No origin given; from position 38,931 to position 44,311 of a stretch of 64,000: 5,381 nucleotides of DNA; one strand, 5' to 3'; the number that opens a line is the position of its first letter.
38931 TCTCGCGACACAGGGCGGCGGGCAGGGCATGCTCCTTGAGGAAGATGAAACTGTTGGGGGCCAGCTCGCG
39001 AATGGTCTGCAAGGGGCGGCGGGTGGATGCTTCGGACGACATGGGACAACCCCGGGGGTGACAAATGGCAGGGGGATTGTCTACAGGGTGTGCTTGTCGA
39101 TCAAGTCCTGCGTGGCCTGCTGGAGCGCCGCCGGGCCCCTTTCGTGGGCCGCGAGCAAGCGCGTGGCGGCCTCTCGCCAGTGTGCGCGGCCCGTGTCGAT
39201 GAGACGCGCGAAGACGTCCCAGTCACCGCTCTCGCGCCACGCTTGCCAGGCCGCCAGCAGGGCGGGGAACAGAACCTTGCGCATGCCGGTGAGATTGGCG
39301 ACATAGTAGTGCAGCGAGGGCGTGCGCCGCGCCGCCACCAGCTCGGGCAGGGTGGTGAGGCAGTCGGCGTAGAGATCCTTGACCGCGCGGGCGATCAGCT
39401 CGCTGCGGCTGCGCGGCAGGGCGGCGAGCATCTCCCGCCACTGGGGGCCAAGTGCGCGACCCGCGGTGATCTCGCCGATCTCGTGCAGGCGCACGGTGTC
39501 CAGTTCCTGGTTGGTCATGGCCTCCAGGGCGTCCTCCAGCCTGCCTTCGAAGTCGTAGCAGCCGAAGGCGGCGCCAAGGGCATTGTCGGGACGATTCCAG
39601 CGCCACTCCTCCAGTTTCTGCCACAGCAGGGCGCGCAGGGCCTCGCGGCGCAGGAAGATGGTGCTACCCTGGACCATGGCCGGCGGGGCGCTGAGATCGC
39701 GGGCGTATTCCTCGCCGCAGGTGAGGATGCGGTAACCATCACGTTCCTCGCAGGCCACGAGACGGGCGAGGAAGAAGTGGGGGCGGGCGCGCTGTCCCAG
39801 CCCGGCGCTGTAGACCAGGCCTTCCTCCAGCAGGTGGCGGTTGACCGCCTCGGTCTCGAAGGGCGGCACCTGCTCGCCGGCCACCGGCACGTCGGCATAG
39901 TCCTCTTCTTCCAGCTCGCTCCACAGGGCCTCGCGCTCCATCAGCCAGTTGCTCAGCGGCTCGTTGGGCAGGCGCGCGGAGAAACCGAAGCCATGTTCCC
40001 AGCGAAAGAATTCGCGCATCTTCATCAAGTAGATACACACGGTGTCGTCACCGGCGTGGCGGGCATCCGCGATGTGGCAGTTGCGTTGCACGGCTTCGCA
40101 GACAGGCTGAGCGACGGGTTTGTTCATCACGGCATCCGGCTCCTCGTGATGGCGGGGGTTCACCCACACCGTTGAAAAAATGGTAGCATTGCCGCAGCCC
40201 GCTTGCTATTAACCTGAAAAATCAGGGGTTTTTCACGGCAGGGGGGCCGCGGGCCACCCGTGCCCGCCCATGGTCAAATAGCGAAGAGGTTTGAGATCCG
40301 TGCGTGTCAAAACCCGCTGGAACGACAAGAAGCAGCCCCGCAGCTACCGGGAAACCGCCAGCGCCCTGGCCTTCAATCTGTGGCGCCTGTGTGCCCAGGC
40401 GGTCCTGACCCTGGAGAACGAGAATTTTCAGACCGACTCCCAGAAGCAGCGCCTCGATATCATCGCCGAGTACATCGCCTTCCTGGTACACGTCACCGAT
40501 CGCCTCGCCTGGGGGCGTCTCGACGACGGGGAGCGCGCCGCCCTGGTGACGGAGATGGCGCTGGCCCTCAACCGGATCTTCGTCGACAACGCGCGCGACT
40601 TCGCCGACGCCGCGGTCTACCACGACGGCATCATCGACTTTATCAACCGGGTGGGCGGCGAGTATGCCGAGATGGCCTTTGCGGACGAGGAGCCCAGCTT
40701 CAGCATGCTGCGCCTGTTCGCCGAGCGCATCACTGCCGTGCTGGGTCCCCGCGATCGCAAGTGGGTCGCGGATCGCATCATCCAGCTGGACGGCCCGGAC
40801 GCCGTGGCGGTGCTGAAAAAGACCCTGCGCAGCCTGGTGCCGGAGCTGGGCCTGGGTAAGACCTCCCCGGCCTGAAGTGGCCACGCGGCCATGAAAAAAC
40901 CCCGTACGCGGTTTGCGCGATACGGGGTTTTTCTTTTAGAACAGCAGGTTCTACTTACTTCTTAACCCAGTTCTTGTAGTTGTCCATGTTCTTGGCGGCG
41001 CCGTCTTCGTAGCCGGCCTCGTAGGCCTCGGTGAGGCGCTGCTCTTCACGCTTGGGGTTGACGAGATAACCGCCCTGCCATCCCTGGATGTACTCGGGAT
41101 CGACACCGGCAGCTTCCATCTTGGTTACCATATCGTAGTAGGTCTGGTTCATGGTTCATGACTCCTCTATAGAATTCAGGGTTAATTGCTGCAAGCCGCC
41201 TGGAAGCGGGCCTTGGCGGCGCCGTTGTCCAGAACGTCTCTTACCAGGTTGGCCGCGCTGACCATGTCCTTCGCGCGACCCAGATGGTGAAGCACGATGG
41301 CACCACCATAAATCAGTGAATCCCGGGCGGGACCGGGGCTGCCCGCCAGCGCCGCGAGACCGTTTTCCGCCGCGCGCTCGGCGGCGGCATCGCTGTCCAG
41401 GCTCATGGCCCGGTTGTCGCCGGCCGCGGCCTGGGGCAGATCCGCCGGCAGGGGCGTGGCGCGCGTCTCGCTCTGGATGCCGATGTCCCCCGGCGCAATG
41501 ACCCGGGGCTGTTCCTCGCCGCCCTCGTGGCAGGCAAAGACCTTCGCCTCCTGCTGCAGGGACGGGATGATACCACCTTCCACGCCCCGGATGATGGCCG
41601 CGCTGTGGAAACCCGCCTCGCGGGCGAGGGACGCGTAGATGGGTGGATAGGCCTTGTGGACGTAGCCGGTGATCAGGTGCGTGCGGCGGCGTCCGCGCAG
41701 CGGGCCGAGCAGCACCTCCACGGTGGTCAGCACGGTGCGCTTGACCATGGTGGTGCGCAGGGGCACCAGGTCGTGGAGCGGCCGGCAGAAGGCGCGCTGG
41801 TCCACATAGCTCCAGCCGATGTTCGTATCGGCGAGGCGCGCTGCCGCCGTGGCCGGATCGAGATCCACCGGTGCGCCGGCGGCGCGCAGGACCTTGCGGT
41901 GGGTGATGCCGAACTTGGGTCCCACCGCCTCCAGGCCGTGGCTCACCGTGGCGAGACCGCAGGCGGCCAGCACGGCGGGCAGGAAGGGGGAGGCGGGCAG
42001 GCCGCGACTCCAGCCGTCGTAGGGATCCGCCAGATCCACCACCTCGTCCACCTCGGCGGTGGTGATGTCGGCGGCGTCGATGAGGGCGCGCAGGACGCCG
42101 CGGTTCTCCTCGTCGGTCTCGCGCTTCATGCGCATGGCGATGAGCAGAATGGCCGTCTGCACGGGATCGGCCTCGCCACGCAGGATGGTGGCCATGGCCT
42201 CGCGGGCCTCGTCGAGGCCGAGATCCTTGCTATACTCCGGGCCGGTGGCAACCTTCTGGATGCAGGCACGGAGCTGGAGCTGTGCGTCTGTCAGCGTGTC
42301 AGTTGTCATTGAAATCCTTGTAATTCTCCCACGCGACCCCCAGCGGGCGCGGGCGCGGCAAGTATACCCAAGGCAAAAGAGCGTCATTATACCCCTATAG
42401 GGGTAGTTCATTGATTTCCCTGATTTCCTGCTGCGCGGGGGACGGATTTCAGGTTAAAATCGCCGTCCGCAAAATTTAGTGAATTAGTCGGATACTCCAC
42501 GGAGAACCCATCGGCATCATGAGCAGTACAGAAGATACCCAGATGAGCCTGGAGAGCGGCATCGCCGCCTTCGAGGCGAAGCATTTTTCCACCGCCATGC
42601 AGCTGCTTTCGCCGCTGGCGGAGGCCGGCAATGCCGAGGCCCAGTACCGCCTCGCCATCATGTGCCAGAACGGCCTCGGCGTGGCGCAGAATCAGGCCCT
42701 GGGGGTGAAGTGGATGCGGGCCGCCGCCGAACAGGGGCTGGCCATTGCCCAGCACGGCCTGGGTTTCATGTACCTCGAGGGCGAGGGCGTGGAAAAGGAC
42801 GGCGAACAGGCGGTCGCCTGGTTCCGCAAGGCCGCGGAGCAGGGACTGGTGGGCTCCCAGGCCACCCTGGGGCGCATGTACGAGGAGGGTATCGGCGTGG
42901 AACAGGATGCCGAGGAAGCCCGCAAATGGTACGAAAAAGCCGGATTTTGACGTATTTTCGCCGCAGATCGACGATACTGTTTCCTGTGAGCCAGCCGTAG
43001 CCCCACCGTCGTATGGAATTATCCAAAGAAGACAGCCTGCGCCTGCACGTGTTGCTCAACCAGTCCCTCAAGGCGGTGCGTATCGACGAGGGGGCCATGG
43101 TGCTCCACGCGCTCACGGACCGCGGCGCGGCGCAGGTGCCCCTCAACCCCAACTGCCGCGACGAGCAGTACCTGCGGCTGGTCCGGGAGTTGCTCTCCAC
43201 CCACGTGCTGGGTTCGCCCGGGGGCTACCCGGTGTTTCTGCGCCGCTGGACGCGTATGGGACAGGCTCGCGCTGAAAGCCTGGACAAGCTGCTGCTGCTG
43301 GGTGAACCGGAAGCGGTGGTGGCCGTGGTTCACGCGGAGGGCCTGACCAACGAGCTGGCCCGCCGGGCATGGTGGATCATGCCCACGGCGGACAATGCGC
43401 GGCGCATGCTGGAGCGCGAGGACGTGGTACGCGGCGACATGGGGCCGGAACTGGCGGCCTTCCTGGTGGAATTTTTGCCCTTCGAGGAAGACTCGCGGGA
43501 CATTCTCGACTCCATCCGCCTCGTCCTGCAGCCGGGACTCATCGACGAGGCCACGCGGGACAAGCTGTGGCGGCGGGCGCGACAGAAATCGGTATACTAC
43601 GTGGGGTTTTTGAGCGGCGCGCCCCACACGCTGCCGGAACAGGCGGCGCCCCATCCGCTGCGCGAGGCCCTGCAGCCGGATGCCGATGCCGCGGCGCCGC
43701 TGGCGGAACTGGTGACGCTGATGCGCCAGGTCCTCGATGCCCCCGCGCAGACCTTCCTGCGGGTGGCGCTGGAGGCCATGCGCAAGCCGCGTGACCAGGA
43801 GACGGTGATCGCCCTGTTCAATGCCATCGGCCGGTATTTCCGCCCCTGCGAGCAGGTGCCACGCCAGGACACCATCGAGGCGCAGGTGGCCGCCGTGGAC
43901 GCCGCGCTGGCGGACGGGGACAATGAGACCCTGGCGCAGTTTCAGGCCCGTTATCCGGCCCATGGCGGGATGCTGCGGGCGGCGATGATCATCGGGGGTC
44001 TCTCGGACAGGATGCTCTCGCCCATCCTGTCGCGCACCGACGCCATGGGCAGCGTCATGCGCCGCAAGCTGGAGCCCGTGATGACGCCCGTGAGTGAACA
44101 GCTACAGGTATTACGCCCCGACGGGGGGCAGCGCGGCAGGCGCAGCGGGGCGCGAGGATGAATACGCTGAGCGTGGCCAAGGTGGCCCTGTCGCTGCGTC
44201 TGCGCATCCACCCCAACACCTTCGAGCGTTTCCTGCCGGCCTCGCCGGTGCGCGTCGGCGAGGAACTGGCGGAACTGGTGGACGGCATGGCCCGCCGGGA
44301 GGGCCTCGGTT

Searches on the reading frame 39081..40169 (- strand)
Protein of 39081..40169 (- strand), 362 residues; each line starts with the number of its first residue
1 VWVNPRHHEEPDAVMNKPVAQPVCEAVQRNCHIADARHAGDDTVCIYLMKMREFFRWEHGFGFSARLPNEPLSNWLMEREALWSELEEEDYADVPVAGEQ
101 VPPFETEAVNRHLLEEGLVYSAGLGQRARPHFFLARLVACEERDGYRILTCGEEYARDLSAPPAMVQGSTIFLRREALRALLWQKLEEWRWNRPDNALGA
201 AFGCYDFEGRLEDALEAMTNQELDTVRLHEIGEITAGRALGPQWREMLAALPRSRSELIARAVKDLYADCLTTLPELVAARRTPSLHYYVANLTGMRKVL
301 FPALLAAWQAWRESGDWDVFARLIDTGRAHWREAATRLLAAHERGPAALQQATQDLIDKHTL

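Call 55: search_protein_families(library=pfam, proteins=[window:39081-40169:-], max_evalue=0.00001)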
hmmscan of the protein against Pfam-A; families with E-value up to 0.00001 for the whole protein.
window:39081-40169:- (362 aa): 2 families
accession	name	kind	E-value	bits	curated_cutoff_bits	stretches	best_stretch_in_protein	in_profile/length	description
PF21740.2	DUF6866_C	-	1.6e-69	233.8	27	1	179-359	1-181/182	Family of unknown function (DUF6866) C-terminal domain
PF21739.2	DUF6866_N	-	1.2e-61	207.4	27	1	24-174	3-153/153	Family of unknown function (DUF6866) N-terminal domain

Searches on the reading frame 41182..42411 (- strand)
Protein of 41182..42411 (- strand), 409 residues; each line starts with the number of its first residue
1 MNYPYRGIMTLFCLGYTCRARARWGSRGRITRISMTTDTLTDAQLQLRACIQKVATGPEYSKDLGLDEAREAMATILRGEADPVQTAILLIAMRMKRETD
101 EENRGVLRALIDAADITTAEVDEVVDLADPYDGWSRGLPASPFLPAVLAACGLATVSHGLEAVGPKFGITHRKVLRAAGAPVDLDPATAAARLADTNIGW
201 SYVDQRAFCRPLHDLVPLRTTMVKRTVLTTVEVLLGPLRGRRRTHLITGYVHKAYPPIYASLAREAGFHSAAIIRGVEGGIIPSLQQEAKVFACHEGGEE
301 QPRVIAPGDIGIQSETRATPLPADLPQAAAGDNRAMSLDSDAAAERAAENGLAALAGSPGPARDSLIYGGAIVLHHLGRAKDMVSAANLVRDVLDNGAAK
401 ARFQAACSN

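Call 28: search_protein_families(library=ncbifam, proteins=[window:41182-42411:-], max_evalue=0.01)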
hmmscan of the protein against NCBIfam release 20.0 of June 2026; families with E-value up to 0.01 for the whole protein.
window:41182-42411:- (409 aa): 6 families
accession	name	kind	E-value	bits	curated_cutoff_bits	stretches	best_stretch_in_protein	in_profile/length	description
NF005635.0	PRK07394.1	equivalog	2.7e-40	138.7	287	1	46-405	4-339/348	hypothetical protein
NF006564.0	PRK09071.1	equivalog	3.9e-26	91.8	257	1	39-300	5-258/335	glycosyl transferase family protein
NF011201.0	PRK14607.1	equivalog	6e-24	84.6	670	1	43-401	191-519/534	bifunctional anthranilate synthase component II/anthranilate phosphoribosyltransferase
TIGR01245.1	trpD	equivalog_domain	7e-24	84.7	199.05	1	62-405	8-326/330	anthranilate phosphoribosyltransferase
NF006005.0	PRK08136.1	equivalog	6.1e-20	71.8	185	1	47-304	3-252/314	DNA-binding protein YbiB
NF007073.0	PRK09522.1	equivalog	8.1e-12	44.8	738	1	44-317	193-457/531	bifunctional anthranilate synthase glutamate amidotransferase component TrpG/anthranilate phosphoribosyltransferase TrpD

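Call 29: search_protein_families(library=pfam, proteins=[window:41182-42411:-], max_evalue=0.01)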
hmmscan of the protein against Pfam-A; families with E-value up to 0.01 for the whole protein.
window:41182-42411:- (409 aa): 2 families
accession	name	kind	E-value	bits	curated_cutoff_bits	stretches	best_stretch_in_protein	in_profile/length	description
PF02885.22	Glycos_trans_3N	-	1.4e-14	54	26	1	50-114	3-63/63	Glycosyl transferase family, helical bundle domain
PF00591.27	Glycos_transf_3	-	1.8e-11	44.6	27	1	146-399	26-252/253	Glycosyl transferase family, a/b domain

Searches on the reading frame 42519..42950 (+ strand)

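Call 28: search_protein_families(library=ncbifam, proteins=[window:42519-42950:+], max_evalue=0.01)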
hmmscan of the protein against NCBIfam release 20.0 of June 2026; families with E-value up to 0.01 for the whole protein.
window:42519-42950:+ (143 aa): 4 families
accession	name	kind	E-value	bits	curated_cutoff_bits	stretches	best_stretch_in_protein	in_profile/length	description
NF033786.1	phenyl_MerG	equivalog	5.2e-15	56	350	1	15-139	33-174/217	phenylmercury resistance protein MerG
NF047621.1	FlgprotMotXVib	equivalog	7.4e-12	45.2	330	1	47-138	80-171/211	flagellar protein MotX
NF045484.1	TransRegExoR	equivalog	6.4e-09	35.4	450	1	96-139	60-103/267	exopolysaccharide production regulator ExoR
NF038194.1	AlgK_TPR_lipo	equivalog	0.00032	19.5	700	1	35-134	294-392/448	alginate biosynthesis TPR repeat lipoprotein AlgK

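Call 29: search_protein_families(library=pfam, proteins=[window:42519-42950:+], max_evalue=0.01)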
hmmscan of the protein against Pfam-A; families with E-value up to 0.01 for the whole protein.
window:42519-42950:+ (143 aa): 2 families
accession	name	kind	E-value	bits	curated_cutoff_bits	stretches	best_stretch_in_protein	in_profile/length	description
PF08238.18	Sel1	-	2.2e-33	113.9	30.7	3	75-109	1-35/36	Sel1 repeat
PF23310.1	TPR_27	-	0.00011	22.3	27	1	35-106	24-92/110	Plant tetratrico peptide repeats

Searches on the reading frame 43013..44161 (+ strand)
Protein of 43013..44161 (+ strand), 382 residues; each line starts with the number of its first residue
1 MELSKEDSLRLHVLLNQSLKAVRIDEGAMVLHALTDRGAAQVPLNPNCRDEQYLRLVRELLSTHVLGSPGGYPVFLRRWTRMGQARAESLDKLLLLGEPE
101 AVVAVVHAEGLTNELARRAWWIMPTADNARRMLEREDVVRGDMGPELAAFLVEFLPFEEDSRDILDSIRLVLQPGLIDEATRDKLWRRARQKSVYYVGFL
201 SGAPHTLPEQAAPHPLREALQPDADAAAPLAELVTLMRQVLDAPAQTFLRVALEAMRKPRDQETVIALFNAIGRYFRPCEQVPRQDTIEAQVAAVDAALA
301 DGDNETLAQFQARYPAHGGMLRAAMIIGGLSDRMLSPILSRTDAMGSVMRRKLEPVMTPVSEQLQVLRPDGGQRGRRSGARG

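Call 28: search_protein_families(library=ncbifam, proteins=[window:43013-44161:+], max_evalue=0.01)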
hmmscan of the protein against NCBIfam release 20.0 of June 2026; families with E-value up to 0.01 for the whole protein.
window:43013-44161:+ (382 aa): 0 families

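Call 29: search_protein_families(library=pfam, proteins=[window:43013-44161:+], max_evalue=0.01)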
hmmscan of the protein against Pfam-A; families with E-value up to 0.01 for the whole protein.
window:43013-44161:+ (382 aa): 0 families

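Call 57: find_homologous_proteins(query=window:43013-44161:+, max_evalue=1e-10)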
Query window:43013-44161:+ (382 aa): 5215 proteins with E <= 1e-10 among 8000 candidates; the best 120 are listed.
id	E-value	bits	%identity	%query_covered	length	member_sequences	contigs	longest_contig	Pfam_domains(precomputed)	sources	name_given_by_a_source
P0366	1.6e-246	835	100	100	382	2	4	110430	-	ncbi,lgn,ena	-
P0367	3.8e-164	564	73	98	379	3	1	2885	-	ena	-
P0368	3.6e-136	472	61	97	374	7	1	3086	-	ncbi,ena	-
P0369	4.3e-135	469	61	97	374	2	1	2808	-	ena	-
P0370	4.4e-134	465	58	98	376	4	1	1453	-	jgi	jgi:hypothetical protein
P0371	2.0e-128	447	57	97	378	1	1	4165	-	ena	-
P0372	6.7e-124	432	57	96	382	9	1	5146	-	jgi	jgi:hypothetical protein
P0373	2.0e-122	427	55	97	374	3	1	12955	-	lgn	-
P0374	3.5e-122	426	55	96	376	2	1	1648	-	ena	-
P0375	1.7e-121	424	55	96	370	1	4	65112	-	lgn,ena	-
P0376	1.9e-121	424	55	96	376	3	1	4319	-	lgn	-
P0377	5.3e-121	422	56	96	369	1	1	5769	-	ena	-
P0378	1.6e-120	421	53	98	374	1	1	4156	-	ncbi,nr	ncbi:MAG: hypothetical protein R3354_04905 [Thiohalomonadales bacterium]|nr:hypothetical protein [Th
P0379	1.7e-120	421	56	96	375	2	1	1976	-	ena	-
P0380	3.8e-120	420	54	97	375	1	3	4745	-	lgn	-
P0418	4.0e-117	410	54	95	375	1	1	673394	-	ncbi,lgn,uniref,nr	ncbi:hypothetical protein [Thiohalophilus thiocyanatoxydans]|uniref:Sulfur reduction protein DsrS n=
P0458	1.0e-115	405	51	96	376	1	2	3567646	-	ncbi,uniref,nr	ncbi:hypothetical protein TspCOW1_07300 [Thiohalobacter sp. COW1]|uniref:Exonuclease VII small subun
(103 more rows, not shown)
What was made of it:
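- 43013..44161 (+): dsrS, present but relocated and on the other strand. Homologues of 51-55% identity are named 'sulfur reduction protein DsrS' (call 57)
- Checked: A second correction: dsrS is present elsewhere in the window (call 57).
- Tried and rejected: Rejected: LpdX as a replacement for dsrS (call 57).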

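Call 68: find_encoding_contigs(protein=P0458, flank=10000, max_places=1)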
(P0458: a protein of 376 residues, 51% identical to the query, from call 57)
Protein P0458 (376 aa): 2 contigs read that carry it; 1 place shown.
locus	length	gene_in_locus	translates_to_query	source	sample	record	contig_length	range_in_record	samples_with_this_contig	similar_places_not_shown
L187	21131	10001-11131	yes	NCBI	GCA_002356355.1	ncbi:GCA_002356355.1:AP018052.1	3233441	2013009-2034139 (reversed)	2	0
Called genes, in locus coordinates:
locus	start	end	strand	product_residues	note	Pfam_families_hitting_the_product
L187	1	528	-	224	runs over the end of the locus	PF13640:2OG-FeII_Oxy_3, PF18331:PKHD_C (faint)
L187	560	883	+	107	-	-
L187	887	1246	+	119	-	-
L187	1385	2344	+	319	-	PF00027:cNMP_binding, PF00990:GGDEF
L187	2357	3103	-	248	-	PF01925:TauE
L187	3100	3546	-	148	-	PF13302:Acetyltransf_3 (weak), PF00583:Acetyltransf_1, PF13673:Acetyltransf_10, PF13508:Acetyltransf_7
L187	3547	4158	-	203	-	PF13640:2OG-FeII_Oxy_3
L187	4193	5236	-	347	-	PF21739:DUF6866_N, PF21740:DUF6866_C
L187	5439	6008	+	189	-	-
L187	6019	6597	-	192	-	-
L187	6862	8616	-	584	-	PF00082:Peptidase_S8, PF02412:TSP_3, PF00404:Dockerin_1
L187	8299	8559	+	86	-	-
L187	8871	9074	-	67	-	-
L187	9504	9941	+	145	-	-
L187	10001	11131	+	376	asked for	-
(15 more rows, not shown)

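Call 69: find_encoding_contigs(protein=P0418, flank=10000, max_places=1)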
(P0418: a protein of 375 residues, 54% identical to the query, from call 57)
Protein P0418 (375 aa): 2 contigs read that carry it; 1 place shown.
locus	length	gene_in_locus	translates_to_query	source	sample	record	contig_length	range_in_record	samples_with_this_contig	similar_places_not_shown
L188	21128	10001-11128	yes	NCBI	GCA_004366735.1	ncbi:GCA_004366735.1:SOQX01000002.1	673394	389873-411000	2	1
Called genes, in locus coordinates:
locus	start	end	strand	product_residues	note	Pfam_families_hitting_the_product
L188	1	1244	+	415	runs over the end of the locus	-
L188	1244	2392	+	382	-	PF01547:SBP_bac_1, PF13416:SBP_bac_8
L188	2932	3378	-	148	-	PF13527:Acetyltransf_9 (weak), PF00583:Acetyltransf_1, PF13673:Acetyltransf_10, PF13508:Acetyltransf_7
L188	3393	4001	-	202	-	PF13640:2OG-FeII_Oxy_3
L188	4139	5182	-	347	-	PF21739:DUF6866_N, PF21740:DUF6866_C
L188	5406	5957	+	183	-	-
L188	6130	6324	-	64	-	-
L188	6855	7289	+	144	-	-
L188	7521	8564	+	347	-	PF00004:AAA, PF07728:AAA_5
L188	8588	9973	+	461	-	PF13203:DUF2201_N, PF09967:DUF2201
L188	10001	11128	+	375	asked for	-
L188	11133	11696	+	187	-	-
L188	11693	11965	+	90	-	PF00462:Glutaredoxin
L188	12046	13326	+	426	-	PF12867:DinB_2, PF03781:FGE-sulfatase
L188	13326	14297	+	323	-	PF10017:Methyltransf_33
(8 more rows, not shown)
